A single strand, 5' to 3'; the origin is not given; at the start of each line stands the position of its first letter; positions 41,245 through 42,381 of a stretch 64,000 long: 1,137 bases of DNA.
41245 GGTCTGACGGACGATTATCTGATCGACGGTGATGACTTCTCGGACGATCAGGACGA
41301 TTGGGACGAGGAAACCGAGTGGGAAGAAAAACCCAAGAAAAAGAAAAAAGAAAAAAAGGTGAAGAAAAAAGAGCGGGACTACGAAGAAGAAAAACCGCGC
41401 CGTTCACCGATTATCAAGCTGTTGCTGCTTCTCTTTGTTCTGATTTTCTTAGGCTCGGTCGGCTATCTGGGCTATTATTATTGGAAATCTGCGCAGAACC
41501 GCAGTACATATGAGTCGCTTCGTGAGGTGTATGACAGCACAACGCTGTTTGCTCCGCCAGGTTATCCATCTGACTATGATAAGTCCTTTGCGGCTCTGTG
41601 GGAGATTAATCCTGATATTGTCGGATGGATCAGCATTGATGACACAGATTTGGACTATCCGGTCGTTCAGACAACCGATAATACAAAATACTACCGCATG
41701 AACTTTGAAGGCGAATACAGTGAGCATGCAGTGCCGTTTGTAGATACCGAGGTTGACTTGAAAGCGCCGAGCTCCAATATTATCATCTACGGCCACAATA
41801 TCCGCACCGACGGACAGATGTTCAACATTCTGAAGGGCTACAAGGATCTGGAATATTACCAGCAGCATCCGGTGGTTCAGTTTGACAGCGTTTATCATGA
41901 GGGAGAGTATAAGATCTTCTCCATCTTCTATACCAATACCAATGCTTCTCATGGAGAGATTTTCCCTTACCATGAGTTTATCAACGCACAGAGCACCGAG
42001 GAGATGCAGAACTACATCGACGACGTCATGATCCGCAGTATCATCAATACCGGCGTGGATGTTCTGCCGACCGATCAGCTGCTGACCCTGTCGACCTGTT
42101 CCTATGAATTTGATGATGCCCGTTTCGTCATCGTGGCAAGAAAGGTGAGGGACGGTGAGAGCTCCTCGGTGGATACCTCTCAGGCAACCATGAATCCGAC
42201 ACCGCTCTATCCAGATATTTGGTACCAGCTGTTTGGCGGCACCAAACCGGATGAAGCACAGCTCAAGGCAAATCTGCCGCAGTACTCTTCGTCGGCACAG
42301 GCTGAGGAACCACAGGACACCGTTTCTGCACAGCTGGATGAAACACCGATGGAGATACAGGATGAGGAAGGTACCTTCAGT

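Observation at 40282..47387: Convergent pair of paralogous giant proteins joining a cytoplasmic CinA-like module, one TM helix and an intact class-B sortase domain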

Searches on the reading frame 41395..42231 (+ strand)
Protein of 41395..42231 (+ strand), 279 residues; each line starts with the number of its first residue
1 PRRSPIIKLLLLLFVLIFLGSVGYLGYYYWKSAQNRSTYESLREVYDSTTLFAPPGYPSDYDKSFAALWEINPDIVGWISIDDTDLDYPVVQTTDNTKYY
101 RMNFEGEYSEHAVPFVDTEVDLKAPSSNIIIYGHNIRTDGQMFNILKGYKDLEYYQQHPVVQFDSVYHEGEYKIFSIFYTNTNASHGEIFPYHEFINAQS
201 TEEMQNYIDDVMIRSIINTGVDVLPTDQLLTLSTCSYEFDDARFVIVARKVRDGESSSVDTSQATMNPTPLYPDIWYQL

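Call 29: search_solved_structures(query=window:41395-42231:+, max_evalue=0.001, show_alignments=2)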
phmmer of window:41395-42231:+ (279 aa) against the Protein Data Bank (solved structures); distinct sequences matched with E-value up to 0.001: 15.
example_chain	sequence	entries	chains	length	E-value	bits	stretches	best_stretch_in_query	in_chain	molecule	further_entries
1rz2_A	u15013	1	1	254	5.6e-35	124.1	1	8-250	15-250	conserved hypothetical protein BA4783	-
1qwz_A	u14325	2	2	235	7.1e-33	117.2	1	29-251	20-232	NPQTN specific sortase B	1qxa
2oqw_A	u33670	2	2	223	8.4e-33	117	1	34-250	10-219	Sortase B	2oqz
1ng5_A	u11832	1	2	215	1.6e-32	116.1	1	33-251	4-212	sortase B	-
1qx6_A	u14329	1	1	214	1.8e-32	115.9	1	34-251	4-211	NPQTN specific sortase B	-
4lfd_A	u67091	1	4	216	2e-32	115.7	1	33-251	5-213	Sortase B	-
5b23_A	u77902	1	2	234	3.6e-29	105.1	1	29-251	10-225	Uncharacterized protein Sortase B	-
5yfk_A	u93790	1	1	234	1.3e-27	99.9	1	29-251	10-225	Uncharacterized protein Sortase B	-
4y4q_A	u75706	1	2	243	1.4e-26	96.6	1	64-249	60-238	Sortase, SrtB family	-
5gyj_A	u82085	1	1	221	9.1e-26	93.9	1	60-249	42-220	Putative peptidase C60B, sortase B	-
6kyc_A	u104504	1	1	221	2.1e-25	92.8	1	60-249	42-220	Putative peptidase C60B, sortase B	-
5jcv_A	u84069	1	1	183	2.1e-25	92.7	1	67-246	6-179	Lmo2181 protein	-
6kyd_A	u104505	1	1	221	6.4e-25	91.1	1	60-249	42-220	Putative peptidase C60B, sortase B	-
4ux7_A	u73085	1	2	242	2.1e-24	89.5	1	67-249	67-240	PUTATIVE PEPTIDASE C60B, SORTASE B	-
3psq_A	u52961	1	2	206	1.1e-13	54.3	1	64-248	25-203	Hypothetical exported protein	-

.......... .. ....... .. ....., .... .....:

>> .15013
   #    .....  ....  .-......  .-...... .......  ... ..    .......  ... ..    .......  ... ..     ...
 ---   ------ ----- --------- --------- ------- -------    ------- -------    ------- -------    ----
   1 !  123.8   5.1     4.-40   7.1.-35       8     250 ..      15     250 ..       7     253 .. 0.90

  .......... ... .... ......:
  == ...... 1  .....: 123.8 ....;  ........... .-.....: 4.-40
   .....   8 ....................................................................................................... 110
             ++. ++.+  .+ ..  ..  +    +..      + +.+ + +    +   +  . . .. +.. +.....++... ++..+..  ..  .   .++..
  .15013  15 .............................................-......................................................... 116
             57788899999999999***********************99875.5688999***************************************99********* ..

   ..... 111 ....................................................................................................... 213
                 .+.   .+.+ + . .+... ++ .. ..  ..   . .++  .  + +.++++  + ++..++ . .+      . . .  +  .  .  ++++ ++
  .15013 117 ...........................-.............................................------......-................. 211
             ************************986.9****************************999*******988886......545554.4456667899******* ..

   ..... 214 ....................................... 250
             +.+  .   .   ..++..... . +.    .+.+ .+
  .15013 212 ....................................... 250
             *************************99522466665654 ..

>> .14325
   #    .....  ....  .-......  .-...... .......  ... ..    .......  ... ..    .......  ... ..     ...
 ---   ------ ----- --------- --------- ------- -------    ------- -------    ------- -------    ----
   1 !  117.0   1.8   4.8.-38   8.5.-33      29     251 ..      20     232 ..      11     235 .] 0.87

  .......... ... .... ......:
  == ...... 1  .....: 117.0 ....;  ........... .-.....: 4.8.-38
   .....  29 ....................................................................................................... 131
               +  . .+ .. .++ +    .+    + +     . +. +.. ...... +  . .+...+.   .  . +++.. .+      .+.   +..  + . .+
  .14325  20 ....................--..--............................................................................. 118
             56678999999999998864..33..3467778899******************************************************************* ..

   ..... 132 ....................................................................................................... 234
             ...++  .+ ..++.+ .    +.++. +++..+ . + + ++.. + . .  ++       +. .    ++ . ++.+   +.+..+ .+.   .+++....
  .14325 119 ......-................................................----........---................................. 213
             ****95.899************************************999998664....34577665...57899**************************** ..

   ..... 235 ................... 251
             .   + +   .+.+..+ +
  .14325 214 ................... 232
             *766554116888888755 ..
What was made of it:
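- Checked: The catalytic Arg, by alignment to S. aureus SrtB R233, is the R of 'DARFV' (P1 R614, P2 R730), not the R of 'VARxV' (call 29).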
